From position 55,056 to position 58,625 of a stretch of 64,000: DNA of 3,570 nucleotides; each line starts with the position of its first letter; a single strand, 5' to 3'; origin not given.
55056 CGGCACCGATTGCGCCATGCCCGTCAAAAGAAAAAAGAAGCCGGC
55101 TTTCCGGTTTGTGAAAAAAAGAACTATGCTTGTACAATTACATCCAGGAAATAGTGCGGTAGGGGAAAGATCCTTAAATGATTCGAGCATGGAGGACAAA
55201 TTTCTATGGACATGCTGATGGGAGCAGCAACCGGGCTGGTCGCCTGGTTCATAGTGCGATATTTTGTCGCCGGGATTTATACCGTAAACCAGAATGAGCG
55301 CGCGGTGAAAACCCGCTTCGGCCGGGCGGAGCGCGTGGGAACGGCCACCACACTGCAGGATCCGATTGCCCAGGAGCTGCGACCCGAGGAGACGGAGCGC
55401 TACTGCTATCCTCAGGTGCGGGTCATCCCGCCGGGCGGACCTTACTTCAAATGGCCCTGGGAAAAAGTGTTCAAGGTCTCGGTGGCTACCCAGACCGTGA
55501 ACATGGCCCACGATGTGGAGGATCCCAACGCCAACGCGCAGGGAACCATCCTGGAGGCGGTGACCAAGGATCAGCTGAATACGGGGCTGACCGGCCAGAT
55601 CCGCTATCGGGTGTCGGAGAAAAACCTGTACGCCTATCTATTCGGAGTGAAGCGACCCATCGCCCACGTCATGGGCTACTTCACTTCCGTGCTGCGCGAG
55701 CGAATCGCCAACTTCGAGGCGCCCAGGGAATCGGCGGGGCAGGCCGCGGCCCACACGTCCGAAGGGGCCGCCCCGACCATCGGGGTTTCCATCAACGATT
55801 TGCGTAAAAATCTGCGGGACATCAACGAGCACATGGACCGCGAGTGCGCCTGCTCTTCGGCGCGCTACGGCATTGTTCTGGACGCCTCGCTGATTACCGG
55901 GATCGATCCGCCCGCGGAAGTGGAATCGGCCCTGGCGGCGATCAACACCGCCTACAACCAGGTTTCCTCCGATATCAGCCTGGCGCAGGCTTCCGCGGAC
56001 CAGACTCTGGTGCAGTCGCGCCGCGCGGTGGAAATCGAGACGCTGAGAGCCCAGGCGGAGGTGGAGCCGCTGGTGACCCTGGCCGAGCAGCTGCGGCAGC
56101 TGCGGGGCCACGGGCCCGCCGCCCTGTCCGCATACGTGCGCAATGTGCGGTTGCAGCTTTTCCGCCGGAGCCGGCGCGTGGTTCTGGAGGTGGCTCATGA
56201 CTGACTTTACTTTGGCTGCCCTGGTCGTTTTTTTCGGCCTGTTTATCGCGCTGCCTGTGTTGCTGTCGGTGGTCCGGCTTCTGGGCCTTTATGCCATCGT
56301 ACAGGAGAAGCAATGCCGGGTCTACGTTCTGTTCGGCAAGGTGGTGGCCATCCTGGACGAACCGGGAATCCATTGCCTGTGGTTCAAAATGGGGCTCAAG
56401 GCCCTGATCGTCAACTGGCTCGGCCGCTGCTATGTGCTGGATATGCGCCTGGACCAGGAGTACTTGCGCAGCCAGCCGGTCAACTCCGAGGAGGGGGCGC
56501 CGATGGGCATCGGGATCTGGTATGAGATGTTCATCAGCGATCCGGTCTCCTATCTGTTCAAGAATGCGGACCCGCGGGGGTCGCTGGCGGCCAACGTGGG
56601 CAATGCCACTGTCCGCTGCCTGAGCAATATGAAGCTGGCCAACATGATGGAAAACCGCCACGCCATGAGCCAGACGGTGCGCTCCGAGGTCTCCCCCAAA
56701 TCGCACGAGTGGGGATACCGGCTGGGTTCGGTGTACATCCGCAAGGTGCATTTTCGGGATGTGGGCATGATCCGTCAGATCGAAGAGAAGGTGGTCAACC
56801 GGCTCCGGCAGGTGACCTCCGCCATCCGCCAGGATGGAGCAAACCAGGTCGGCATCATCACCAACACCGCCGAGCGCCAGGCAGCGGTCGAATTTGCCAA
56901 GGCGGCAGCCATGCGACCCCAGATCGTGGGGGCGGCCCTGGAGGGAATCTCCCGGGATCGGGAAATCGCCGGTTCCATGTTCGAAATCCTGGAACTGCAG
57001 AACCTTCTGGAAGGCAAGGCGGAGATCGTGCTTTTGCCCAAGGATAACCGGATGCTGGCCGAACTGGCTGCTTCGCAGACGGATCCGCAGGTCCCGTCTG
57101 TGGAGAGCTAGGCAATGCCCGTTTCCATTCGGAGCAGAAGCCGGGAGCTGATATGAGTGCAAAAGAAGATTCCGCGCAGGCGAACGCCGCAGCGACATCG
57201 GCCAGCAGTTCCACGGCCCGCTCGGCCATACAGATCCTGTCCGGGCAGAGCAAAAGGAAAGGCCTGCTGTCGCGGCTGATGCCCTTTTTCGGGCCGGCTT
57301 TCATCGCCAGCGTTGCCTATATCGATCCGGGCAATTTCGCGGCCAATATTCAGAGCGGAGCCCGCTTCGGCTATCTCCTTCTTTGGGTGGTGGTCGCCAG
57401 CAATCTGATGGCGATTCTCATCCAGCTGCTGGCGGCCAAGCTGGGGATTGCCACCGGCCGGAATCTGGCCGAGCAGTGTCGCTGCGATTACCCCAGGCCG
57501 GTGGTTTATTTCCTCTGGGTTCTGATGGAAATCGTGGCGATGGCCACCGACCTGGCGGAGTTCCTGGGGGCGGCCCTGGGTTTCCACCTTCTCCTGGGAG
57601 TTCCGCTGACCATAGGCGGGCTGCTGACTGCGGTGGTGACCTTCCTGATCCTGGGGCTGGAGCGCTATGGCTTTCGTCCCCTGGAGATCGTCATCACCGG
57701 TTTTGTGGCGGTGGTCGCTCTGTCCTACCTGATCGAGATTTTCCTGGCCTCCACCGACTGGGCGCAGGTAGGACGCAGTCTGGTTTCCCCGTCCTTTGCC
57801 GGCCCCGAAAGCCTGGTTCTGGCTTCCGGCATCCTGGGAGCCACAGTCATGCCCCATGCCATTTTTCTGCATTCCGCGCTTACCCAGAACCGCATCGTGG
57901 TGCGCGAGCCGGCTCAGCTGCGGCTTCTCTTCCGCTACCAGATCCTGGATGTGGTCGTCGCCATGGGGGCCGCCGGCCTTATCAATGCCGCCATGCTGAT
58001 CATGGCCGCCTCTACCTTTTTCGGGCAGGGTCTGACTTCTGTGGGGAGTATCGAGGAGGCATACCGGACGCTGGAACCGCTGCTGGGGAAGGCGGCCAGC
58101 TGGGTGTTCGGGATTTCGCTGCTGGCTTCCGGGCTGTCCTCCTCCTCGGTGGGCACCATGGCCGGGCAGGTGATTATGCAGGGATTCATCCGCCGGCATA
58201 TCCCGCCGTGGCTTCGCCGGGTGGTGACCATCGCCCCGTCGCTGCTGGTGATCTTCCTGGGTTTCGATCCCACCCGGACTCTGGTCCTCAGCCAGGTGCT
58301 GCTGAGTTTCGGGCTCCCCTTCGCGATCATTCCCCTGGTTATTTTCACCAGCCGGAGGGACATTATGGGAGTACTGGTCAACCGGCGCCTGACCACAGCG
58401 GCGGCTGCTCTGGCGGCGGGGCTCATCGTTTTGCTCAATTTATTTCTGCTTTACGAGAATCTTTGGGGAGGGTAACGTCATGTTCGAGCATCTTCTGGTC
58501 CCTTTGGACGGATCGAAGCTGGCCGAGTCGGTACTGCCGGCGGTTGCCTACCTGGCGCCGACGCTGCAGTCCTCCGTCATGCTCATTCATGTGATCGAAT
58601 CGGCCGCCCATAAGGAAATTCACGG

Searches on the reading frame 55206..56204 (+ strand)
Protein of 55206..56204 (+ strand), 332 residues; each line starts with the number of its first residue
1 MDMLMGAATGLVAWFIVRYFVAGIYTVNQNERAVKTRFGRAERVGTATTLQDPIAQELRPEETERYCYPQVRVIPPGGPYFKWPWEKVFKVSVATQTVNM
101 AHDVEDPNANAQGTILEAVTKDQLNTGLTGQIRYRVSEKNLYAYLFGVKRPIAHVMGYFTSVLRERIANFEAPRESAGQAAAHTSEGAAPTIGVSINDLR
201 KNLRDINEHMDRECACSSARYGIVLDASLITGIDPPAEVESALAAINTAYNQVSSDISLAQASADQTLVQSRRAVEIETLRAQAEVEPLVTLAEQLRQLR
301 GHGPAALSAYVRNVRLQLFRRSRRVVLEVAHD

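Call 91: search_protein_families(library=pfam, proteins=[window:55206-56204:+], max_evalue=0.00001)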
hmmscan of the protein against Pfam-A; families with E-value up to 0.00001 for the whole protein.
window:55206-56204:+ (332 aa): 1 family
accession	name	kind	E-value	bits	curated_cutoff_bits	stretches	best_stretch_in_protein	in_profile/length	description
PF01145.31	Band_7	-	2.6e-15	57.4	23.6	1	26-261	2-173/176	SPFH domain / Band 7 family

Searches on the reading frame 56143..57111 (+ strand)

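Call 91: search_protein_families(library=pfam, proteins=[window:56143-57111:+], max_evalue=0.00001)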
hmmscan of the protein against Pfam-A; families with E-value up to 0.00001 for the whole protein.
window:56143-57111:+ (322 aa): 1 family
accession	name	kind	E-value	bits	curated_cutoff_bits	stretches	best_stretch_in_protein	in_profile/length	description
PF01145.31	Band_7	-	9.9e-11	42.4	23.6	1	52-228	2-170/176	SPFH domain / Band 7 family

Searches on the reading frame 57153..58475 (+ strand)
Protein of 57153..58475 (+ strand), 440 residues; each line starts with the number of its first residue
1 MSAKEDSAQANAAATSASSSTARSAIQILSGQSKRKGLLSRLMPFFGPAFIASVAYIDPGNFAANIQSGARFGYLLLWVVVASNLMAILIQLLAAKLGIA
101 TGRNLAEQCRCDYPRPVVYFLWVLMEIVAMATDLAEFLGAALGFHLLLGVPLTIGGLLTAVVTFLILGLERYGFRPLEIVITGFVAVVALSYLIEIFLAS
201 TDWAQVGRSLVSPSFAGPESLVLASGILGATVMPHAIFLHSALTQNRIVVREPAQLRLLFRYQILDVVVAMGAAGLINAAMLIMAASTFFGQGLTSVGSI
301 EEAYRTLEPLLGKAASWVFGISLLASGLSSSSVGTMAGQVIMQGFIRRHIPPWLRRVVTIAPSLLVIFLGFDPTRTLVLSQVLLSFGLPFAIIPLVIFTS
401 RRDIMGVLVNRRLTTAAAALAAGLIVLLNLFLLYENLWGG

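Call 91: search_protein_families(library=pfam, proteins=[window:57153-58475:+], max_evalue=0.00001)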
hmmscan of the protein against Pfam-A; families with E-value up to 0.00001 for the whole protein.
window:57153-58475:+ (440 aa): 1 family
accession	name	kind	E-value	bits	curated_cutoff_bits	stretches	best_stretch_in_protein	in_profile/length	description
PF01566.24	Nramp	-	3e-127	425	29.8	1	62-411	1-356/357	Natural resistance-associated macrophage protein-like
